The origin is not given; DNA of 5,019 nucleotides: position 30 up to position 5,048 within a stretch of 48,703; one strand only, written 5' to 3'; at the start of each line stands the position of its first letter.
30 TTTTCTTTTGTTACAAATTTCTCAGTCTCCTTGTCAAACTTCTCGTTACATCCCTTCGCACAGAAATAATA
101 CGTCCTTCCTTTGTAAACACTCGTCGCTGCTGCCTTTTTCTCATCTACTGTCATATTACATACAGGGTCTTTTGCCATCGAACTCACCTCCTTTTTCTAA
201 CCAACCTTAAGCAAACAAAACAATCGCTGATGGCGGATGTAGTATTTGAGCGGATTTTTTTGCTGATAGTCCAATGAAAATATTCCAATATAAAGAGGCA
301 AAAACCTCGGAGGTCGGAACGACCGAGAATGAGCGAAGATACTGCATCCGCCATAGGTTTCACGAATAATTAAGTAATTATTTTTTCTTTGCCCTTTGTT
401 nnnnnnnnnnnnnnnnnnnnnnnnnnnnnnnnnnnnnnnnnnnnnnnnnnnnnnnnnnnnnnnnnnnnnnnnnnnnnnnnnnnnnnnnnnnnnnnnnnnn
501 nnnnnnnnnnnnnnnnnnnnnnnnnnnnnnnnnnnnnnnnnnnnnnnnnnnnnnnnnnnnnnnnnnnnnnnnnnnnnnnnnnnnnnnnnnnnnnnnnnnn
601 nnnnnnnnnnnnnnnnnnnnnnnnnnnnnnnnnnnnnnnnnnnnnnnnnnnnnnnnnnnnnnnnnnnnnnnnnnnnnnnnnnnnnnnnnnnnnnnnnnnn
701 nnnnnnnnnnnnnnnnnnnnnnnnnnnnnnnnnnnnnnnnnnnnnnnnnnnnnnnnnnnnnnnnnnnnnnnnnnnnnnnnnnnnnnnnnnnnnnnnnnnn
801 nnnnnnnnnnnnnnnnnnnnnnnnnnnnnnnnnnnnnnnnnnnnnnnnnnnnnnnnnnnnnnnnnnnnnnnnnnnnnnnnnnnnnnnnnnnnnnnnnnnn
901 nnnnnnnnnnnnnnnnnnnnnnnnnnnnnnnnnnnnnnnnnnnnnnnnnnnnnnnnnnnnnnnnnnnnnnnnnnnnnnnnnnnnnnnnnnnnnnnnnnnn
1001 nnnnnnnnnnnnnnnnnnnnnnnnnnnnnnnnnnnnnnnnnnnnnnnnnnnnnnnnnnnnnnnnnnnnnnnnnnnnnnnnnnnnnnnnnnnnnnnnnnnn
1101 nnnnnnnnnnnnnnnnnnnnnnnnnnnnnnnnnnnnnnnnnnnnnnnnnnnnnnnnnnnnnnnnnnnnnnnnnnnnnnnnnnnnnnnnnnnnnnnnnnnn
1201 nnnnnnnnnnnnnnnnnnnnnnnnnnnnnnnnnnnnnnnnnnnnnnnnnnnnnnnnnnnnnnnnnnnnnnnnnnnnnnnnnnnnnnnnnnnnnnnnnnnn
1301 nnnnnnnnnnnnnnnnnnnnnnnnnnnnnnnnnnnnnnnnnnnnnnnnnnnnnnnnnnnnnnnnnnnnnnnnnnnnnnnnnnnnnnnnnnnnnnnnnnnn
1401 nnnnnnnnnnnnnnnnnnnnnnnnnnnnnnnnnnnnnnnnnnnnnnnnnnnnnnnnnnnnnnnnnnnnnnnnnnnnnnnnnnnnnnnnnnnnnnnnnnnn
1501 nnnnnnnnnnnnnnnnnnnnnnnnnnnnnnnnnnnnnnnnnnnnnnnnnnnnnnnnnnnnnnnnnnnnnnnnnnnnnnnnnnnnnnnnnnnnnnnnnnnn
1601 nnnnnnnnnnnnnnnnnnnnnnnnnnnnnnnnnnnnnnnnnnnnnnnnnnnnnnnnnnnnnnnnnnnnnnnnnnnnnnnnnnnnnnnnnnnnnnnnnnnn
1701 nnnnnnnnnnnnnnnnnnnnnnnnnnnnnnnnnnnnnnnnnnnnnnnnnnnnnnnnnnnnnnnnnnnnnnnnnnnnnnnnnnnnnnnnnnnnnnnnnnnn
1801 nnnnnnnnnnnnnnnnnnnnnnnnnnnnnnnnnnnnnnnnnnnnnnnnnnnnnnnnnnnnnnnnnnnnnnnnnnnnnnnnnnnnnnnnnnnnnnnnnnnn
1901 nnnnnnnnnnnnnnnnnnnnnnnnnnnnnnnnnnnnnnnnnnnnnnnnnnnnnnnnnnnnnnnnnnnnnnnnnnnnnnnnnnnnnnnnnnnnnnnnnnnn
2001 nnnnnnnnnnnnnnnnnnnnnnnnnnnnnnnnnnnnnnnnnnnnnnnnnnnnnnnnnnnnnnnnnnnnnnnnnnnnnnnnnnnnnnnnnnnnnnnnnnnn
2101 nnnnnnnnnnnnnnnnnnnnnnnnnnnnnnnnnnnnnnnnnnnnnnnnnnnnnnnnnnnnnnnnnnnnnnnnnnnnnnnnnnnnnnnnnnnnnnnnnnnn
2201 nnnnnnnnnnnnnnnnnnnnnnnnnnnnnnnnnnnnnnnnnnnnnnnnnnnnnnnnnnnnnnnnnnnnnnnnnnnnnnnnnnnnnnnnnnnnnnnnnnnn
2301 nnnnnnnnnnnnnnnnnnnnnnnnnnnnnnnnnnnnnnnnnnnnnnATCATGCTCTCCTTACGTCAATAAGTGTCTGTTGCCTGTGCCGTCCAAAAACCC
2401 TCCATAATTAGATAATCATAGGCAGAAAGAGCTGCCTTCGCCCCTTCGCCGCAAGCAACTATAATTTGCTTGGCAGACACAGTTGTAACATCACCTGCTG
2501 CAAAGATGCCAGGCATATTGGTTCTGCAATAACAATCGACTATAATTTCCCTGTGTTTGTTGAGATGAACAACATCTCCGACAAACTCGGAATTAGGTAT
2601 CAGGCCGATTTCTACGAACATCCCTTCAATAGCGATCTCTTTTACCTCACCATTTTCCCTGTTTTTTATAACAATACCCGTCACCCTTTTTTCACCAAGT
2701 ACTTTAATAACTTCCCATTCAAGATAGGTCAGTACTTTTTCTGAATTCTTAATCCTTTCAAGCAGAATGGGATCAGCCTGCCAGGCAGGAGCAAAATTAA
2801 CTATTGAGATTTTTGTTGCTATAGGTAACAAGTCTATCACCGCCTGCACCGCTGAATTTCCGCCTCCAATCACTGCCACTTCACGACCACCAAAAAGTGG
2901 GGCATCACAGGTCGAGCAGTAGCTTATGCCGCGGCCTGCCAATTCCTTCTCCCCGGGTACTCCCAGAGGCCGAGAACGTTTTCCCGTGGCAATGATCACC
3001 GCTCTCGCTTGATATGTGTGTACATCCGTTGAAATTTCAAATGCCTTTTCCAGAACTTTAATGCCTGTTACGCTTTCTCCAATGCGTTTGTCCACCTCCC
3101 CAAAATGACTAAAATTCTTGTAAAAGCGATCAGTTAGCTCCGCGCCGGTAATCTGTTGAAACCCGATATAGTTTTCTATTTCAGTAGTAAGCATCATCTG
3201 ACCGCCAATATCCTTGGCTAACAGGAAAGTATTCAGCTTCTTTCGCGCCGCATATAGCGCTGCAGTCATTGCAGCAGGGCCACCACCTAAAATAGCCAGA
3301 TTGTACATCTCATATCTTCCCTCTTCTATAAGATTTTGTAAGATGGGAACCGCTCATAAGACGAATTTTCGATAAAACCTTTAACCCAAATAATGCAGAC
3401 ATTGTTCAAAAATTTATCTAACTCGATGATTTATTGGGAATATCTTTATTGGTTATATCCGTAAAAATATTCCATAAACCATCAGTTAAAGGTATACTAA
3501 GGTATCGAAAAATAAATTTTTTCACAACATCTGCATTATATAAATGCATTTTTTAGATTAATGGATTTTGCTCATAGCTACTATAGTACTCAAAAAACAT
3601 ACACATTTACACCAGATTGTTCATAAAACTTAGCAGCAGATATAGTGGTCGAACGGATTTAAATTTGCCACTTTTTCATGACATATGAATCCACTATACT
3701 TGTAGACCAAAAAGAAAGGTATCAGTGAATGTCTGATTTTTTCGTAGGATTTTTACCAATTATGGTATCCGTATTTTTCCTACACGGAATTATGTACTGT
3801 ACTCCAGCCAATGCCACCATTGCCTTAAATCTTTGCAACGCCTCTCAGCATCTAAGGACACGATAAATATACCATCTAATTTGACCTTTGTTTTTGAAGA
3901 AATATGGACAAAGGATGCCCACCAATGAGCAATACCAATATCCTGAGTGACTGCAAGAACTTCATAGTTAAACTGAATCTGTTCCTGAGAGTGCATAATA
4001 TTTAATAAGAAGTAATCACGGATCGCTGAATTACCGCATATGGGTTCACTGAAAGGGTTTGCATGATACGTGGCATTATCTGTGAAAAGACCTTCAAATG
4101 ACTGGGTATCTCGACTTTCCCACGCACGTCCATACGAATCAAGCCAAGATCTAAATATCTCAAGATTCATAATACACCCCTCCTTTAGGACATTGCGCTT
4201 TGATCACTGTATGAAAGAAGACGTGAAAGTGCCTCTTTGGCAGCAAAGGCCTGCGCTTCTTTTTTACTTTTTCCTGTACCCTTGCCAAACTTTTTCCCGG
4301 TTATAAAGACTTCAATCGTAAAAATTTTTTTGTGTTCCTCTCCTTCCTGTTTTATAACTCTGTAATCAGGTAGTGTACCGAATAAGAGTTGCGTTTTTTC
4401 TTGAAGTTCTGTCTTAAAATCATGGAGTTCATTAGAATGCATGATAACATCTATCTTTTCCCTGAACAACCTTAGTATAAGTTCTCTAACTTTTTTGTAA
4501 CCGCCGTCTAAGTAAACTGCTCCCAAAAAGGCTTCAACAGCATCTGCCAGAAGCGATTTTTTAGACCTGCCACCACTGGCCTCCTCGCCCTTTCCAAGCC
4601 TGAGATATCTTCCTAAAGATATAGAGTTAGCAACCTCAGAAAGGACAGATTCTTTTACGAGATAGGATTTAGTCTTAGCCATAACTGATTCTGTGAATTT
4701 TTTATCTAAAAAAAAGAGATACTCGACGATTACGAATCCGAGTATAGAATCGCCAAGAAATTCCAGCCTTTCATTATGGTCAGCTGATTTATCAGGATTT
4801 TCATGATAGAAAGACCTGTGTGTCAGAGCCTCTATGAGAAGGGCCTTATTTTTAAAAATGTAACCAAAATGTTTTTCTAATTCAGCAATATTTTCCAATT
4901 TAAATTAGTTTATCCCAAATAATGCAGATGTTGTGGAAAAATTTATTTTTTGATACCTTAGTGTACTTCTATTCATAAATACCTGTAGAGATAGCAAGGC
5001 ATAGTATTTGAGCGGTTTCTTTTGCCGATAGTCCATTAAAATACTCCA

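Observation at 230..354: Family of ~125-nt structured intergenic repeats with compensatory base changes (copies at 230-354, 4993-5123, 23711-23833; diverged copy 29090-29205)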

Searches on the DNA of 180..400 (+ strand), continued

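Call 41: search_with_rna_model(model_id=R1, sources=[L101, L102, L103, L104, L105, L106, L107, L108, L109, L110, L111, L112, L113, L114, L115, L116, L117, L118, L119, L120, L121], max_evalue=0.001)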
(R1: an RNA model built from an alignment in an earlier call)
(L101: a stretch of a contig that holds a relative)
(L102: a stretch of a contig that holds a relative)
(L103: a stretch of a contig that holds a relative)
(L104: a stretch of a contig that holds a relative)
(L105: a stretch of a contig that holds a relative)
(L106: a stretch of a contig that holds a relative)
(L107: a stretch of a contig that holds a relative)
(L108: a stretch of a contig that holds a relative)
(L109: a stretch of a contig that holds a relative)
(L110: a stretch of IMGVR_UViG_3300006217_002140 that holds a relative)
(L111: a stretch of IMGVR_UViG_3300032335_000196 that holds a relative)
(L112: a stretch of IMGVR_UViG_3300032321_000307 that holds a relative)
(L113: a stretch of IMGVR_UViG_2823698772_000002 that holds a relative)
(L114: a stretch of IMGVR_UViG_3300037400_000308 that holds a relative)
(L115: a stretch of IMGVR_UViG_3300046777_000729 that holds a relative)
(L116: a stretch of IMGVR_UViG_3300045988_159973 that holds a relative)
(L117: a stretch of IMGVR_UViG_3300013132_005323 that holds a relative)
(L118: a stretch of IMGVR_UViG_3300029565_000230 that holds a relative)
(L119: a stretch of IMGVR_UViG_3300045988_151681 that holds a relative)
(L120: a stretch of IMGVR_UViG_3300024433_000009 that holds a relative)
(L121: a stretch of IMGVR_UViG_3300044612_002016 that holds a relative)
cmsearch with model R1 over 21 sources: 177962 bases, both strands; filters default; matches with E-value up to 0.001: 14.
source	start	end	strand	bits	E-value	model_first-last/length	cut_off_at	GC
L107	3369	3501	-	124.5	1.4e-34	1-137/137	no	0.41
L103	3432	3564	+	124.5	1.4e-34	1-137/137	no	0.4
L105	5682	5815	-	123.2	3.5e-34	1-137/137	no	0.45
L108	5843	5972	-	121.6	1e-33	1-137/137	no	0.41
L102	1593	1726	-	113.1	3.7e-31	1-137/137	no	0.52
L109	2486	2622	+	106.3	4e-29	1-137/137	no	0.4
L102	7578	7711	-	99.3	5.2e-27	1-137/137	no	0.51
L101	2180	2297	+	97.5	1.7e-26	1-137/137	no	0.47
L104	7319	7444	+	96.1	4.5e-26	1-137/137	no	0.41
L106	5465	5579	+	83.9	2.2e-22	1-137/137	no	0.36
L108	5842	5971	+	29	6.4e-06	1-137/137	no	0.41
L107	3368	3500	+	26.8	2.9e-05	1-137/137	no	0.41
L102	1592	1725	+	24.4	0.00016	1-137/137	no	0.51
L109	2487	2623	-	23.2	0.00035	1-137/137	no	0.4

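Call 61: search_with_rna_model(model_id=R1, sources=[L156, L195, L183], max_evalue=0.01)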
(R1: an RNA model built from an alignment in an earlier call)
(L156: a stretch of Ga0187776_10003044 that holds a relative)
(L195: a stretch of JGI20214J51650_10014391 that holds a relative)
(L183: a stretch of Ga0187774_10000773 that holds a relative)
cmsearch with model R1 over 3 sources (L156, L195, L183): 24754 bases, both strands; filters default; matches with E-value up to 0.01: 6.
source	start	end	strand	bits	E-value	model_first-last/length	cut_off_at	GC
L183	6870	7006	-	126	6.7e-36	1-137/137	no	0.43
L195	1414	1543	+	119.8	5.2e-34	1-137/137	no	0.43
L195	421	551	+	112.2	9.6e-32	1-137/137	no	0.42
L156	310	437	-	99.6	6e-28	1-137/137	no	0.45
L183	1724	1845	-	96.9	3.6e-27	1-137/137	no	0.39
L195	422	552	-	26.7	4.6e-06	1-137/137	no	0.42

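Call 70: search_rna_families(sources=[L086, L089, L014, L088, L070, L021, L053, L004, L009, L090, L006, L043, L058, L082, L148, L224, L239, L195], threshold=gathering)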
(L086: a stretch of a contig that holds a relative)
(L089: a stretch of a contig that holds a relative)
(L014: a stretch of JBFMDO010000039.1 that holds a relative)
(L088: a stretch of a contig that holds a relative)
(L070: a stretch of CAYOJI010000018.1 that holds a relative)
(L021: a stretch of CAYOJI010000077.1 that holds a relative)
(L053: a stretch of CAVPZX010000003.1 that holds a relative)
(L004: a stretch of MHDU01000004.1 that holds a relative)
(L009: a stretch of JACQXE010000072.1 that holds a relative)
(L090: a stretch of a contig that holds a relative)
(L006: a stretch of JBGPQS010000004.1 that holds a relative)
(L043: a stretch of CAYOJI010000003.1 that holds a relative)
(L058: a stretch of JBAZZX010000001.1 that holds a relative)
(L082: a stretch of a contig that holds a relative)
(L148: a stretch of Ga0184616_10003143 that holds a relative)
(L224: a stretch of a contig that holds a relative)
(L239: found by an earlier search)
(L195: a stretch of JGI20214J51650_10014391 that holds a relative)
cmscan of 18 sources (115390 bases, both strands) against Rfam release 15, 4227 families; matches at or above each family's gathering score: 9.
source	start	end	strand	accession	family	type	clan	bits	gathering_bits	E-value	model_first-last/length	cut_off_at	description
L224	8270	8618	+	RF00023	tmRNA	Gene;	CL00001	207.2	47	6.7e-83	1-374/374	no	transfer-messenger RNA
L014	6737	6921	+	RF00013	6S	Gene;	-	87.3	46.4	1.2e-15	1-187/187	no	6S / SsrS RNA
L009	3132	3204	-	RF00005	tRNA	Gene; tRNA;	CL00001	71.5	29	2.1e-13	1-71/71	no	tRNA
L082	823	894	-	RF00005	tRNA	Gene; tRNA;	CL00001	68.9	29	1.1e-12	1-71/71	no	tRNA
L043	2600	2703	-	RF03167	c-di-GMP-I-GGC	Cis-reg; riboswitch;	CL00126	65.7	59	5e-13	1-80/80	no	c-di-GMP-I-GGC riboswitch aptamer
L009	3051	3123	-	RF00005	tRNA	Gene; tRNA;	CL00001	62.8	29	5.3e-11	1-71/71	no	tRNA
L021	3836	3907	-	RF00005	tRNA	Gene; tRNA;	CL00001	61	29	1.7e-10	1-71/71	no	tRNA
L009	6707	6788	-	RF00005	tRNA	Gene; tRNA;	CL00001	55.8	29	4.5e-09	1-71/71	no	tRNA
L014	1246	1531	+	RF00174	Cobalamin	Cis-reg; riboswitch;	CL00101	41.8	31.5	6.6e-07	1-189/189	no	Cobalamin riboswitch aptamer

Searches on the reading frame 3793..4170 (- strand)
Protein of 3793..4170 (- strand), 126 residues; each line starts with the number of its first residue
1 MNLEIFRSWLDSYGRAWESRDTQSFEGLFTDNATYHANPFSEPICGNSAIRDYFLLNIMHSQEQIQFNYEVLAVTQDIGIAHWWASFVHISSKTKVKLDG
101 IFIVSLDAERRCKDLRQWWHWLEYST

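Call 76: search_protein_families(library=pfam, proteins=[window:3793-4170:-], max_evalue=0.00001)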
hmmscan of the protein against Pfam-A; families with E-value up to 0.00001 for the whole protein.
window:3793-4170:- (126 aa): 1 family
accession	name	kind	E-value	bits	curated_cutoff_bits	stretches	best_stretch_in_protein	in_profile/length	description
PF12680.13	SnoaL_2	-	8.7e-08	33.1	27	1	14-107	5-95/102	SnoaL-like domain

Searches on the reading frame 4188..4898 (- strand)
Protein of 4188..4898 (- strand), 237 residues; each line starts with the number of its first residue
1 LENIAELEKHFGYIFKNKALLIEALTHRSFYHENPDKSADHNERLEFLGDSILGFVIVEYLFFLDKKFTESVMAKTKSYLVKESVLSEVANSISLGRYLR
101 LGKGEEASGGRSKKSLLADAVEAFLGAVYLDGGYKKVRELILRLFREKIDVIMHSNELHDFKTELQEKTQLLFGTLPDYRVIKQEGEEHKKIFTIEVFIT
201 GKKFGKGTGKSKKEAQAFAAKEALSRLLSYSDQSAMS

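Call 76: search_protein_families(library=pfam, proteins=[window:4188-4898:-], max_evalue=0.00001)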
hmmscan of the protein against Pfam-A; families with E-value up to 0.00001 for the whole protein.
window:4188-4898:- (237 aa): 4 families
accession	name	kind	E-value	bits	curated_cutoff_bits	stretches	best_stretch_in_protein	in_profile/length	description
PF14622.11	Ribonucleas_3_3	-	7.1e-37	126.9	35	1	17-144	1-123/128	Ribonuclease-III-like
PF00636.31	Ribonuclease_3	-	1.2e-20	74.6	27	1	43-133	1-102/102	Ribonuclease III domain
PF00035.32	dsrm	-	5.2e-15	56.2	23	1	162-227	2-66/66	Double-stranded RNA binding motif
PF22935.1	RM44_endonuclase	-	7.5e-07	29.7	27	1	17-127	19-138/139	Large ribosomal subunit protein mL44, endonuclease domain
